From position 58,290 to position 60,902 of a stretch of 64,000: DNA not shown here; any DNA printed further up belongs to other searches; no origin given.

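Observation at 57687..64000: Terminal accessory island: vapBC, two-HKD phospholipase-D-family protein, HD-domain protein, AT-richer spacer and Sel1-repeat protein form a candidate toxin/immunity or defence module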

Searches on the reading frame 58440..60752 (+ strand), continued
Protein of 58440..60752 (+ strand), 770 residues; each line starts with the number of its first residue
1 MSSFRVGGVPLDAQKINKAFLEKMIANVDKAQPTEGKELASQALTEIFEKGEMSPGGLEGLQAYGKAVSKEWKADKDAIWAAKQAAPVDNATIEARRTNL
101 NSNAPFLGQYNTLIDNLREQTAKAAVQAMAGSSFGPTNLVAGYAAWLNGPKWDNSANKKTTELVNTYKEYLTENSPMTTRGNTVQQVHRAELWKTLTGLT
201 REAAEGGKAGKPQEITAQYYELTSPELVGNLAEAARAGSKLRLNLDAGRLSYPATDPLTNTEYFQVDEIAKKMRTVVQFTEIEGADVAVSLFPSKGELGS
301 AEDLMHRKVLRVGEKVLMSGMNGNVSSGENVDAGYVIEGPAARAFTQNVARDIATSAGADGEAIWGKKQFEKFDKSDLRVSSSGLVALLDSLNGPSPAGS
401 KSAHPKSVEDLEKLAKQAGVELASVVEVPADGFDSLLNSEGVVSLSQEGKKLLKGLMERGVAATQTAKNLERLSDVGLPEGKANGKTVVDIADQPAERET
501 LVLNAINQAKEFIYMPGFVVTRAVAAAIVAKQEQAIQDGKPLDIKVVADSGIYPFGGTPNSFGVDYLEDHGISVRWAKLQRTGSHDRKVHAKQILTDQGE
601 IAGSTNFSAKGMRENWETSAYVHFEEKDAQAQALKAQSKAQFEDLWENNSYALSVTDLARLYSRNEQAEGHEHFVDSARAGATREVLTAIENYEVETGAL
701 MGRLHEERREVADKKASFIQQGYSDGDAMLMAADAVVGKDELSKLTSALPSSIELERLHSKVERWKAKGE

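Call 29: predict_structure(alignment_id=A1)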
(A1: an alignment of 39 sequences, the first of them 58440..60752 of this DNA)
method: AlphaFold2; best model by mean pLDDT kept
length: 770 residues; sequences in the alignment: 39
mean_pLDDT: 91.3   pTM: 0.90
mean pLDDT of the five models: 91.3, 90.9, 89.8, 89.6, 88.7
residues with pLDDT >= 90: 599; 70-90: 149; 50-70: 19; < 50: 3
segments of 3 or more residues with pLDDT < 50: none
pLDDT, mean of each block of 10 residues (from residue 1): 83 93 95 92 95 94 96 93 89 92 95 94 92 86 90 90 94 89 95 96 97 96 95 98 91 80 92 96 96 78 84 95 88 95 97 93 84 90 93 91 89 94 90 75 92 95 96 96 96 91 96 91 93 95 94 65 92 93 81 89 68 79 94 96 94 95 92 93 92 93 95 97 94 95 95 96 89
secondary structure, 60 per line:
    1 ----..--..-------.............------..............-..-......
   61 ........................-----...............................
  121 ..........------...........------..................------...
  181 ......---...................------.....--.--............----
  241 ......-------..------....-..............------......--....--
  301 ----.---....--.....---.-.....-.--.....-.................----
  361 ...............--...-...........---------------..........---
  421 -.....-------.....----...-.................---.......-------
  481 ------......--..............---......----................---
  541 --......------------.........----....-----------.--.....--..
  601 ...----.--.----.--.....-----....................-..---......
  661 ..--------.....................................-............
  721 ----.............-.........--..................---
elements in order (helices of 4 or more, strands of 3 or more residues): H18-30 H37-50 H55-84 H90-130 H137-147 H154-171 E178-186 H190-208 E215-219 H225-236 E241-246 E262-265 H267-280 E287-292 H295-298 E309-312 E315-319 H325-329 E334-338 H340-356 H361-375 E378-380 H382-392 H408-417 H422-425 H434-438 E443-445 H447-463 H467-473 E487-492 H495-508 E512-517 H522-537 E543-548 H561-569 E574-577 E592-596 E599-603 E619-623 H629-648 H655-662 H671-707 H709-720 H725-737 H739-747 H750-767

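Call 33: fold_search(model_id=the predicted structure, library=pdb)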
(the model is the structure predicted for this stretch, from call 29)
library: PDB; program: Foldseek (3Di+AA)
matches with E <= 10: 456; with E <= 0.001: 96
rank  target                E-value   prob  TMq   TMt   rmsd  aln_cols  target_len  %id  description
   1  8yr6                  1.4e-09  1.00  0.33  0.53  11.6       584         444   12  Crystal structure of E. coli phosphatidylserine synthase complexed with 16:0/16:0 CDP-DG (released 2024-11-20)
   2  6ohm_A                1.5e-09  1.00  0.34  0.44  14.6       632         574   12  Structure of tungstate bound human Phospholipase D2 catalytic domain (released 2020-02-19)
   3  6ohq_A                1.6e-09  1.00  0.33  0.42  13.4       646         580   13  Structure of compound 4 bound human Phospholipase D2 catalytic domain (released 2020-02-19)
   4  7e0m_A                2.5e-09  1.00  0.31  0.59  12.4       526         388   11  Crystal structure of phospholipase D (released 2021-12-22)
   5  8yr5_I                3.0e-09  1.00  0.33  0.53  11.8       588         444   12  Crystal structure of E. coli phosphatidylserine synthase in apo state (released 2024-11-20)
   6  6ohp_B                3.1e-09  1.00  0.33  0.42  14.5       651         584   12  Structure of compound 1 (halopemide) bound human Phospholipase D2 catalytic domain (released 2020-02-19)
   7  8yr5_J                3.7e-09  1.00  0.33  0.53  11.8       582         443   12  Crystal structure of E. coli phosphatidylserine synthase in apo state (released 2024-11-20)
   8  8yr5_D                4.5e-09  1.00  0.33  0.53  11.8       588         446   12  Crystal structure of E. coli phosphatidylserine synthase in apo state (released 2024-11-20)
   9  8yr5_E                4.7e-09  1.00  0.33  0.53  11.7       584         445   12  Crystal structure of E. coli phosphatidylserine synthase in apo state (released 2024-11-20)
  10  7e0m_B                5.6e-09  1.00  0.31  0.58  13.0       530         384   10  Crystal structure of phospholipase D (released 2021-12-22)
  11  9vbg_A                5.6e-09  1.00  0.31  0.54  12.0       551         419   10  Cryo-EM structure of human PLD3 apo form (released 2025-12-24)
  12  8v06_C                6.7e-09  1.00  0.32  0.57  11.0       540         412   12  Crystal structure of mouse PLD3 co-crystallized with 5'Pi-ssDNA for 9 days (released 2024-03-13)
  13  8v07_D                6.7e-09  1.00  0.32  0.57  13.1       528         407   12  Crystal structure of mouse PLD3 co-crystallized with 5'Pi-ssDNA for 30 days (released 2024-03-13)
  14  8v06_A                7.0e-09  1.00  0.31  0.55  13.4       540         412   12  Crystal structure of mouse PLD3 co-crystallized with 5'Pi-ssDNA for 9 days (released 2024-03-13)
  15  8v5t_A                7.0e-09  1.00  0.30  0.53  12.2       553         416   11  Crystal structure of Alzheimers disease phospholipase D3 (released 2024-10-09)
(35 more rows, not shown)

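Call 49: search_protein_families(library=pfam, proteins=[L013:7015-7674:+], max_evalue=1)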
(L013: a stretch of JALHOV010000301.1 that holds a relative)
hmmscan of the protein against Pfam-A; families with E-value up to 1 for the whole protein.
L013:7015-7674:+ (219 aa): 3 families
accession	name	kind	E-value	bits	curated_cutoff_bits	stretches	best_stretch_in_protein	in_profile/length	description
PF00583.31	Acetyltransf_1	-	2.7e-07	31.3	20.7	1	91-194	31-116/116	Acetyltransferase (GNAT) family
PF13508.13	Acetyltransf_7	-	2.2e-06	28.4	27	1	93-193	3-81/84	Acetyltransferase (GNAT) domain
PF13673.13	Acetyltransf_10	-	6.5e-06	26.6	23.6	1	141-197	57-110/128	Acetyltransferase (GNAT) domain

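Call 50: search_dna_similar(query=window:58440-60752:+, collection=plasmids, mode=protein, max_evalue=0.001, max_rows=15)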
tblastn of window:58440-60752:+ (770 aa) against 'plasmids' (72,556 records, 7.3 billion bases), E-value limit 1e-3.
No match.

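Call 51: search_dna_similar(query=window:58440-60752:+, collection=phages, mode=protein, max_evalue=0.001, max_rows=15)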
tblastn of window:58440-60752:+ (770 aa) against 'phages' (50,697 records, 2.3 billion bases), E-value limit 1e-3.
No match.

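Call 80: search_protein_families(library=ncbifam, alignment_id=A1, max_evalue=0.05)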
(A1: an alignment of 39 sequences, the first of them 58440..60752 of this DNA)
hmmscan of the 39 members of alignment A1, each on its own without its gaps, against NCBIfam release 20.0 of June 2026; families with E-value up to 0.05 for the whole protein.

A. member 1, window:58440-60752:+ (770 aa): 3 families
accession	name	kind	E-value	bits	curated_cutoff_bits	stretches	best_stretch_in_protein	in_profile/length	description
NF041068.1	DpdK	equivalog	3.8e-05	23.3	100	1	584-632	112-159/167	phospholipase D-like domain-containing protein DpdK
NF038319.1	DISARM_DrmC_I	equivalog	0.0013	18.3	133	1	502-620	99-216/236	DISARM system phospholipase D-like protein DrmC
NF008129.0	PRK10877.1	equivalog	0.031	13.5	215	0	413-457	28-72/237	bifunctional protein-disulfide isomerase/oxidoreductase DsbC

B. families by the number of members that match (of 39 scanned): 15 families
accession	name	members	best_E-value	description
NF041068.1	DpdK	39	5.6e-06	phospholipase D-like domain-containing protein DpdK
NF038319.1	DISARM_DrmC_I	33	1.2e-06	DISARM system phospholipase D-like protein DrmC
NF010492.0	PRK13912.1-3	5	0.0042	nuclease NucT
NF010490.0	PRK13912.1-1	4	5.6e-05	nuclease NucT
TIGR03705.1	poly_P_kin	2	0.016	polyphosphate kinase 1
NF003920.0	PRK05443.2-1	2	0.021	RNA degradosome polyphosphate kinase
TIGR02474.1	pec_lyase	1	0.0024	pectate lyase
TIGR02110.1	PQQ_syn_pqqF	1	0.0037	pyrroloquinoline quinone biosynthesis protein PqqF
NF003921.0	PRK05443.2-2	1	0.0093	RNA degradosome polyphosphate kinase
NF042980.1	EthbenzDh_ebdC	1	0.015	ethylbenzene dehydrogenase subunit gamma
NF038055.1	T3SS_SctB_pilot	1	0.02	type III secretion system translocon subunit SctB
NF010637.0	PRK14034.1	1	0.029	citrate synthase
NF008129.0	PRK10877.1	1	0.031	bifunctional protein-disulfide isomerase/oxidoreductase DsbC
TIGR03849.2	arch_ComA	1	0.036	phosphosulfolactate synthase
NF008667.0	PRK11667.1-5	1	0.044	hypothetical protein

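Call 84: search_protein_families(library=pfam, proteins=[L079:11181-12314:+, L079:12311-15283:+, L051:3283-3870:+, L078:5103-5873:+, L028:12439-12849:+, L004:8042-8893:-, L005:82-1032:+, L052:11938-14259:+, L081:6967-8577:-, L041:8801-9865:-], max_evalue=0.001)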
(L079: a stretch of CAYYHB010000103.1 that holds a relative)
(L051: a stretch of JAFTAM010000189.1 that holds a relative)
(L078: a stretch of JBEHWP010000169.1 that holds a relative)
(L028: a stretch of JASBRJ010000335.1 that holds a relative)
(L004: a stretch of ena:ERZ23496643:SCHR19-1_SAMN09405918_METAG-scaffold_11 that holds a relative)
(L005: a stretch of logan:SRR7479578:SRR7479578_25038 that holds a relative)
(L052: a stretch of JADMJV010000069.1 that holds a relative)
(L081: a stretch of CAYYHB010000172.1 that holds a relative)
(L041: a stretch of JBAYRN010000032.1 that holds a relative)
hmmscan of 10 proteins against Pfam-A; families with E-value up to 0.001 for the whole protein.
L079:11181-12314:+ (377 aa): 2 families
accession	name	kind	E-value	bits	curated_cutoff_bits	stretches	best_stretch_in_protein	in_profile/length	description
PF12320.13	SbcD_C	-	9e-11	42.5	24.4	1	264-342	2-89/94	Type 5 capsule protein repressor C-terminal domain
PF00149.33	Metallophos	-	2.6e-06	28.4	21.5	1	1-81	1-66/191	Calcineurin-like phosphoesterase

L079:12311-15283:+ (990 aa): 3 families
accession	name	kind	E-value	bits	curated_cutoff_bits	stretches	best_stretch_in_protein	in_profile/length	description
PF13476.12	AAA_23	-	1.2e-12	49.3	27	1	5-244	1-200/201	AAA domain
PF13558.12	SbcC_Walker_B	-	1.1e-07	32.5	27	1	890-950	27-89/90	SbcC/RAD50-like, Walker B motif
PF02463.25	SMC_N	-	7.4e-05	22.7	40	0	5-52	4-48/220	RecF/RecN/SMC N terminal domain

L051:3283-3870:+ (195 aa): 8 families
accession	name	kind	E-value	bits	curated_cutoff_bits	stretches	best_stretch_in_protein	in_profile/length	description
PF01926.29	MMR_HSR1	-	1.2e-21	77.4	21.9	1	26-144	1-113/113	50S ribosome-binding GTPase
PF03193.22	RsgA_GTPase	-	5.6e-10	39.8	30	1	27-80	109-168/174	RsgA GTPase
PF02421.24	FeoB_N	-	1.8e-08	34.5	27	1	26-187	2-154/156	Ferrous iron transport protein B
PF00009.33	GTP_EFTU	-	4.4e-06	26.8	26.5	1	109-191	95-184/188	Elongation factor Tu GTP binding domain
PF00350.29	Dynamin_N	-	8.4e-06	26.3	27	0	62-144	93-167/168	Dynamin family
PF09439.16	SRPRB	-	0.00047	20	25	1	25-80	4-56/178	Signal recognition particle receptor beta subunit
PF08477.19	Roc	-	0.00049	20.8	27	0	27-59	2-34/119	Ras of Complex, Roc, domain of DAPkinase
PF00071.28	Ras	-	0.00065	19.8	21.6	0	27-72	2-47/162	Ras family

L078:5103-5873:+ (256 aa): 2 families
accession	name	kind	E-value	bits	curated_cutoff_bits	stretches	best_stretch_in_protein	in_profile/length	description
PF00483.29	NTP_transferase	-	3.3e-18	66.6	21.2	1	2-210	1-204/245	Nucleotidyl transferase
PF12804.13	NTP_transf_3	-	1.3e-07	32.4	27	1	3-56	1-49/160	MobA-like NTP transferase domain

L028:12439-12849:+ (136 aa): 0 families

L004:8042-8893:- (283 aa): 5 families
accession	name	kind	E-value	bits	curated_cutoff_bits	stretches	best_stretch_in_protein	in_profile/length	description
PF12796.13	Ank_2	-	2e-37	128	27.3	4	163-254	2-90/90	Ankyrin repeats (3 copies)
PF00023.36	Ank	-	5e-25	86.6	21.1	3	225-254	3-32/33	Ankyrin repeat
PF13637.12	Ank_4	-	1.6e-19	70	22.7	1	195-241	1-47/50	Ankyrin repeats (many copies)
PF13606.12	Ank_3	-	1.6e-17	61.9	22.3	1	225-251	3-29/30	Ankyrin repeat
PF13857.12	Ank_5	-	6.9e-15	55.4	27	2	210-264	1-56/56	Ankyrin repeats (many copies)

L005:82-1032:+ (316 aa): 1 family
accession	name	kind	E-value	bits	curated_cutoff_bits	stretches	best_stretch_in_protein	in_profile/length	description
PF06626.17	DUF1152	-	4.4e-14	52.9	27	1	106-294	100-274/295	Protein of unknown function (DUF1152)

L052:11938-14259:+ (773 aa): 0 families

L081:6967-8577:- (536 aa): 0 families

L041:8801-9865:- (354 aa): 0 families
